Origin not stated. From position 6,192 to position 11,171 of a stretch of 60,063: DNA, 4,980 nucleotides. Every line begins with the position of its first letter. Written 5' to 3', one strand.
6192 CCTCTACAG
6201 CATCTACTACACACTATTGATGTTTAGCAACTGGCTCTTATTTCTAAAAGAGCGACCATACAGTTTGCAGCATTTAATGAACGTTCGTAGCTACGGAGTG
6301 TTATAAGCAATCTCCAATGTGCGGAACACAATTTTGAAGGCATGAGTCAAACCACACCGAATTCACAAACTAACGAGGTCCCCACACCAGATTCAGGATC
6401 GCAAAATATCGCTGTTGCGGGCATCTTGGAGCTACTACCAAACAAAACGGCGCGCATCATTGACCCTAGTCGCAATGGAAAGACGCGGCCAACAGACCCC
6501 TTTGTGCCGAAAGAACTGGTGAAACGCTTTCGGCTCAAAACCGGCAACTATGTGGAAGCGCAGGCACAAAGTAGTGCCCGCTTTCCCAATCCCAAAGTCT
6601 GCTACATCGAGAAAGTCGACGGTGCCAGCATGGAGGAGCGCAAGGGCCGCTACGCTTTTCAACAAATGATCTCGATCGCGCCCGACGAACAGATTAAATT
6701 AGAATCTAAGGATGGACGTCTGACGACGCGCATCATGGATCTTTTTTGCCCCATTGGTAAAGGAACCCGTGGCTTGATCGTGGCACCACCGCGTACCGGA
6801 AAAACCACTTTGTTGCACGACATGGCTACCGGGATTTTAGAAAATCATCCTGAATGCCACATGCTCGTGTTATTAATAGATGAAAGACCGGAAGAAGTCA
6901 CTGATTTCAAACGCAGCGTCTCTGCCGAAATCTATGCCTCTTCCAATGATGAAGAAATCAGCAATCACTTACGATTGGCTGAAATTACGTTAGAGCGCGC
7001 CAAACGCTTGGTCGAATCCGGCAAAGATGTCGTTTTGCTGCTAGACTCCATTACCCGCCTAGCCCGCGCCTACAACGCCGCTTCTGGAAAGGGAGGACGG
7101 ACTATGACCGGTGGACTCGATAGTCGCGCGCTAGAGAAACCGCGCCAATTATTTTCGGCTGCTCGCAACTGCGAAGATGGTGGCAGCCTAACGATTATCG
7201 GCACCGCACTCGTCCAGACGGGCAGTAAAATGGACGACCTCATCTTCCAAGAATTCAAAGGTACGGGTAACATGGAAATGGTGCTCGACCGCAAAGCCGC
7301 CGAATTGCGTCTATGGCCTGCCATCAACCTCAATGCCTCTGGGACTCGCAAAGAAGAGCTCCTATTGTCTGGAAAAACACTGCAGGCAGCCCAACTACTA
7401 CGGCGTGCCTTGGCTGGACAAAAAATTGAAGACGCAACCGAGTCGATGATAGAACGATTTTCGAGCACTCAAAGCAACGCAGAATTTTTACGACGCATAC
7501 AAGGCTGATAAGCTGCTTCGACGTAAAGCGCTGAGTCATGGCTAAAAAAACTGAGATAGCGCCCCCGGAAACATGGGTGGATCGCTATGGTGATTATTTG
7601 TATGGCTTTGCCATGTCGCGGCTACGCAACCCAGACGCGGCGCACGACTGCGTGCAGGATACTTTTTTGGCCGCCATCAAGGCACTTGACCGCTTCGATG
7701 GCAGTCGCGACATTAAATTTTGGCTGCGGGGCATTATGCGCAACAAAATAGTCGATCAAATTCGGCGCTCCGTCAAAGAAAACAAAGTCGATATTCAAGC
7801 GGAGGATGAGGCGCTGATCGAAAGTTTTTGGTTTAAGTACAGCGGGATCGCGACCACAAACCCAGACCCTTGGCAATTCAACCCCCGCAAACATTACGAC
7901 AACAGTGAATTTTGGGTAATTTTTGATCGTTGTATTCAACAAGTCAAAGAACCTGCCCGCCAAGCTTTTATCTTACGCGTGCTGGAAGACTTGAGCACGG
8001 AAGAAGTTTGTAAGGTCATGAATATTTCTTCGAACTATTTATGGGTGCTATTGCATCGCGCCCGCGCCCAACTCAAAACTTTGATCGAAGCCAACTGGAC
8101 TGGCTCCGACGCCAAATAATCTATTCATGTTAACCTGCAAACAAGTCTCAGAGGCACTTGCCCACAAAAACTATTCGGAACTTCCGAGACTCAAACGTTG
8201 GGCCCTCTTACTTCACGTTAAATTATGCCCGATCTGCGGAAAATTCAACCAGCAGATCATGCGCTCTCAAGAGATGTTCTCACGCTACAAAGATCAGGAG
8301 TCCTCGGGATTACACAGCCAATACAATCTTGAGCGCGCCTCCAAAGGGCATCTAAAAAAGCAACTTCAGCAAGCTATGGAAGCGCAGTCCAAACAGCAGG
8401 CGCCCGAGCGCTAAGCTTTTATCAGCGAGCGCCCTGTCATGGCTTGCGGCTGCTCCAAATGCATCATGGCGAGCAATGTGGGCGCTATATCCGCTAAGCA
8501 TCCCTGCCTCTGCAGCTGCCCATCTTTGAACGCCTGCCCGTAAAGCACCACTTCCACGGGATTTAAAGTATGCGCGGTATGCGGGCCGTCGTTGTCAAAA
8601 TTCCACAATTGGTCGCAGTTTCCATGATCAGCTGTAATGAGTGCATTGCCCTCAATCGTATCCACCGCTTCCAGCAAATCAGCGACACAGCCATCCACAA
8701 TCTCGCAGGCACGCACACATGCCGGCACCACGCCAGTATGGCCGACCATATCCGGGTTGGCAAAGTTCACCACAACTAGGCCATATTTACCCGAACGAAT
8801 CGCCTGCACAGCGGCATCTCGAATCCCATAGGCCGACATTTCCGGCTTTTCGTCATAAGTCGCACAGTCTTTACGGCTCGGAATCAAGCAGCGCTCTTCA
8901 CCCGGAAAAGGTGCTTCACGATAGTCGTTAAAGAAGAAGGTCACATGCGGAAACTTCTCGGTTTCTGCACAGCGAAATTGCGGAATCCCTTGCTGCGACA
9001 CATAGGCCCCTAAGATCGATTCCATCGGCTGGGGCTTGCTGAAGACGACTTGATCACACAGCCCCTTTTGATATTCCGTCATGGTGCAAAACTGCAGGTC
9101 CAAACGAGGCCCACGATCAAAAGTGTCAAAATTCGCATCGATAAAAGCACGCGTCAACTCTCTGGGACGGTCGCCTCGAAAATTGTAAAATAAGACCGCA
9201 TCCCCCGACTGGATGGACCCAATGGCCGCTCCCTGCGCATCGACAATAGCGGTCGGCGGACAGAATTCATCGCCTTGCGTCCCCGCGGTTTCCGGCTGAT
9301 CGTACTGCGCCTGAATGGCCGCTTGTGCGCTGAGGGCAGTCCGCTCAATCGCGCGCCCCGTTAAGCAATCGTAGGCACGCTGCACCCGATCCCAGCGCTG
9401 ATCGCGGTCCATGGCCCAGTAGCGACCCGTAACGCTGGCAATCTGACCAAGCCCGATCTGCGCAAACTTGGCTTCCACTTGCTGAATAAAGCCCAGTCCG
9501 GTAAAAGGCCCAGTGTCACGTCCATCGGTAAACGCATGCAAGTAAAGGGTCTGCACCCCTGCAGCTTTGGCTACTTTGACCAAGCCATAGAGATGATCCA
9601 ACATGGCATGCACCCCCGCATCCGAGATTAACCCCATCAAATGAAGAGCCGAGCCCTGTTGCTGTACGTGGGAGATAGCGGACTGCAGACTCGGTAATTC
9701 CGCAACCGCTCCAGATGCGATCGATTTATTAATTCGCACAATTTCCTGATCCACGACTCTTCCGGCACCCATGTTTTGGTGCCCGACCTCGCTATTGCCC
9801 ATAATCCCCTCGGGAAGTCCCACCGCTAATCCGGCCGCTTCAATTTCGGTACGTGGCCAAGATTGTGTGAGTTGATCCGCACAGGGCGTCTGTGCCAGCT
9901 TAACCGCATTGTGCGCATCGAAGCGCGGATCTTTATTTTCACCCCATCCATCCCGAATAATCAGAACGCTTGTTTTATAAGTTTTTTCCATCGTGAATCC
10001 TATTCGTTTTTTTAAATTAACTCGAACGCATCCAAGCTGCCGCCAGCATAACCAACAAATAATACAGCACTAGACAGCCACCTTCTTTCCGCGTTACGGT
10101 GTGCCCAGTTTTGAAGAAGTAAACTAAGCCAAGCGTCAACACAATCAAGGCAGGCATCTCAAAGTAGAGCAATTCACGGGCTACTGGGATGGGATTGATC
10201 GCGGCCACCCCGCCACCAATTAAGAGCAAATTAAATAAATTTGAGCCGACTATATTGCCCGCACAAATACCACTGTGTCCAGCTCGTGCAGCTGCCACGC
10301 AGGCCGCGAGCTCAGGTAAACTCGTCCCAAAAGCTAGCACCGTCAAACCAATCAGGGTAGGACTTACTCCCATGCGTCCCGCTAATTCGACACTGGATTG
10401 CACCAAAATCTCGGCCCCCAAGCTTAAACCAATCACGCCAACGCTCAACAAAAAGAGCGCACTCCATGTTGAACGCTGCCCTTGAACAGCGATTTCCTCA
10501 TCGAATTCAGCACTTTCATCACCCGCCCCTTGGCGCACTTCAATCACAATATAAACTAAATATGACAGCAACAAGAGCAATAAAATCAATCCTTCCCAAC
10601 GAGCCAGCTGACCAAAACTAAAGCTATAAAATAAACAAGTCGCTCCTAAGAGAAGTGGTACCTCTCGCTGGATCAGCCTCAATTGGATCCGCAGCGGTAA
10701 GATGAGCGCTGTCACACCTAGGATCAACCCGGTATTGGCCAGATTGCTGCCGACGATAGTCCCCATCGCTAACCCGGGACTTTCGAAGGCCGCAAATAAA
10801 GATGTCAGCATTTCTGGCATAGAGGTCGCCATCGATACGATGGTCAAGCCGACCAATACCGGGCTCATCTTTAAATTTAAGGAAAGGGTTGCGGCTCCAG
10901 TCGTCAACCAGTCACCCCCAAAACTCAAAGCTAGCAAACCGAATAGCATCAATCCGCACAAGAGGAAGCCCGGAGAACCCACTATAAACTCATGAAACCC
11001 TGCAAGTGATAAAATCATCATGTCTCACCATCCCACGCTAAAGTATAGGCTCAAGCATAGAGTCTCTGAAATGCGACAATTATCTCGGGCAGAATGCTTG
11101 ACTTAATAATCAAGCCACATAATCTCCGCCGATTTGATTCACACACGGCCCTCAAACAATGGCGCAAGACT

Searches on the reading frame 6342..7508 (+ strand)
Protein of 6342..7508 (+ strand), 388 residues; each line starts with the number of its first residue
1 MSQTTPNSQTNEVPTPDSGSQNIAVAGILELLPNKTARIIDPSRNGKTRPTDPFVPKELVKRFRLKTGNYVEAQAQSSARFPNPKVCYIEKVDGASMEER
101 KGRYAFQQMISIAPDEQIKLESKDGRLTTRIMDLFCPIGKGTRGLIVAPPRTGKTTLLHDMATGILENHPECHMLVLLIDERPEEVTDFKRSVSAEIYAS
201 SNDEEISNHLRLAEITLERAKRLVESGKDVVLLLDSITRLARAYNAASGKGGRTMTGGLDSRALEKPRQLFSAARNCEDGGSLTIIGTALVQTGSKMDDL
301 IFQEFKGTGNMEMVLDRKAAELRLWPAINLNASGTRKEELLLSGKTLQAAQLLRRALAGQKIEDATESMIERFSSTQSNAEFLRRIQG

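Call 70: search_protein_families(library=pfam, proteins=[window:6342-7508:+], max_evalue=0.00001)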
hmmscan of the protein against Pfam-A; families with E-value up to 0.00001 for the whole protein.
window:6342-7508:+ (388 aa): 2 families
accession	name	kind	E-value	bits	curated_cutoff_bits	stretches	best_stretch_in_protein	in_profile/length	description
PF00006.31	ATP-synt_ab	-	1.7e-23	83.9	29.5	1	130-333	3-211/213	ATP synthase alpha/beta family, nucleotide-binding domain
PF07497.18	Rho_RNA_bind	-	1.7e-07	31.4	27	1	26-97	2-72/73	Rho termination factor, RNA-binding domain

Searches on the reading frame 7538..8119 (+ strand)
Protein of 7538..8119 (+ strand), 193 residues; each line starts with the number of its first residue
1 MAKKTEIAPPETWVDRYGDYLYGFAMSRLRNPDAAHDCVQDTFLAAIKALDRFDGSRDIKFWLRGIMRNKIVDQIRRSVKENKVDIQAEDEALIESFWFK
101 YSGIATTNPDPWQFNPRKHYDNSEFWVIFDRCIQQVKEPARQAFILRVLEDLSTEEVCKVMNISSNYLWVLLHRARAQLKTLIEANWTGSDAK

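Call 70: search_protein_families(library=pfam, proteins=[window:7538-8119:+], max_evalue=0.00001)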
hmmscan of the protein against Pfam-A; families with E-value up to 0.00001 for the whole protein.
window:7538-8119:+ (193 aa): 3 families
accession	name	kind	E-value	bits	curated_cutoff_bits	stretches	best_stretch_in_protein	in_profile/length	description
PF04542.20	Sigma70_r2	-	6.4e-17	61.6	24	1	14-78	2-68/71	Sigma-70 region 2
PF08281.18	Sigma70_r4_2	-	3.2e-12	46.3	25.7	1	128-179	3-54/54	Sigma-70, region 4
PF22233.2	PhyR_sigma-like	-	2.4e-06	27.7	27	1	140-179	8-47/50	Response regulator PhyR, sigma-like domain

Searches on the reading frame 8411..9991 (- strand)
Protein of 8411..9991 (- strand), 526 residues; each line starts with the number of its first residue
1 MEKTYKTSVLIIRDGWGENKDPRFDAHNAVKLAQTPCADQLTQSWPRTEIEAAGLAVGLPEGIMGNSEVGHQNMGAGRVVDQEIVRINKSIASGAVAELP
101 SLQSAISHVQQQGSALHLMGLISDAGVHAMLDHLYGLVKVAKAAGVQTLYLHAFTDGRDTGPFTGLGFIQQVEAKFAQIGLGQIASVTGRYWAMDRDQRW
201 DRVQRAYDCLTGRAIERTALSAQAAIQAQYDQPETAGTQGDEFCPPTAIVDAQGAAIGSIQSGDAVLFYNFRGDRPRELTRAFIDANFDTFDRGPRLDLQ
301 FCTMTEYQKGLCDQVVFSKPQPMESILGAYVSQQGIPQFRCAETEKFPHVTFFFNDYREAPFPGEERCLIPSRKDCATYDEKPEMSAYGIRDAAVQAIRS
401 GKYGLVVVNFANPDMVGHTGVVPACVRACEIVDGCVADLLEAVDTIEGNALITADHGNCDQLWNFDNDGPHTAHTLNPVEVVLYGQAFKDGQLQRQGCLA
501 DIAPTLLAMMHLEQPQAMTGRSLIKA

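Call 70: search_protein_families(library=pfam, proteins=[window:8411-9991:-], max_evalue=0.00001)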
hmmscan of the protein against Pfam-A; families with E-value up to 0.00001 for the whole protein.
window:8411-9991:- (526 aa): 2 families
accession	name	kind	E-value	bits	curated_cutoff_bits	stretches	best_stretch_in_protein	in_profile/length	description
PF06415.18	iPGM_N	-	1.2e-75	254.2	27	1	87-309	1-217/217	BPG-independent PGAM N-terminus (iPGM_N)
PF01676.23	Metalloenzyme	-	5.8e-71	239.4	24.3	1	7-513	2-251/252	Metalloenzyme superfamily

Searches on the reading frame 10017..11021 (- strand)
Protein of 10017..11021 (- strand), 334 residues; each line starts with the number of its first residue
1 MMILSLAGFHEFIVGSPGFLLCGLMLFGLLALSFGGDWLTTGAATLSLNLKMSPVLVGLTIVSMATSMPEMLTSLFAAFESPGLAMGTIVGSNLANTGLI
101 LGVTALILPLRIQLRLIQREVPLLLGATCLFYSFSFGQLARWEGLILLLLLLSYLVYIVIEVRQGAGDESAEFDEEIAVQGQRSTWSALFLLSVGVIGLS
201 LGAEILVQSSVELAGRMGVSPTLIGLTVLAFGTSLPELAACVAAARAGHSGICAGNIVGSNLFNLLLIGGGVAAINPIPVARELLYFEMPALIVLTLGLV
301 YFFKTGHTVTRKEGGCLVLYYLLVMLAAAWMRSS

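Call 70: search_protein_families(library=pfam, proteins=[window:10017-11021:-], max_evalue=0.00001)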
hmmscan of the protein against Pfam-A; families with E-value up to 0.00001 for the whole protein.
window:10017-11021:- (334 aa): 1 family
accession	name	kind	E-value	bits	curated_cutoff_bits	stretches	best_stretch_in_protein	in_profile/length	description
PF01699.29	Na_Ca_ex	-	3.1e-52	177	24.9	2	188-328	2-149/151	Sodium/calcium exchanger protein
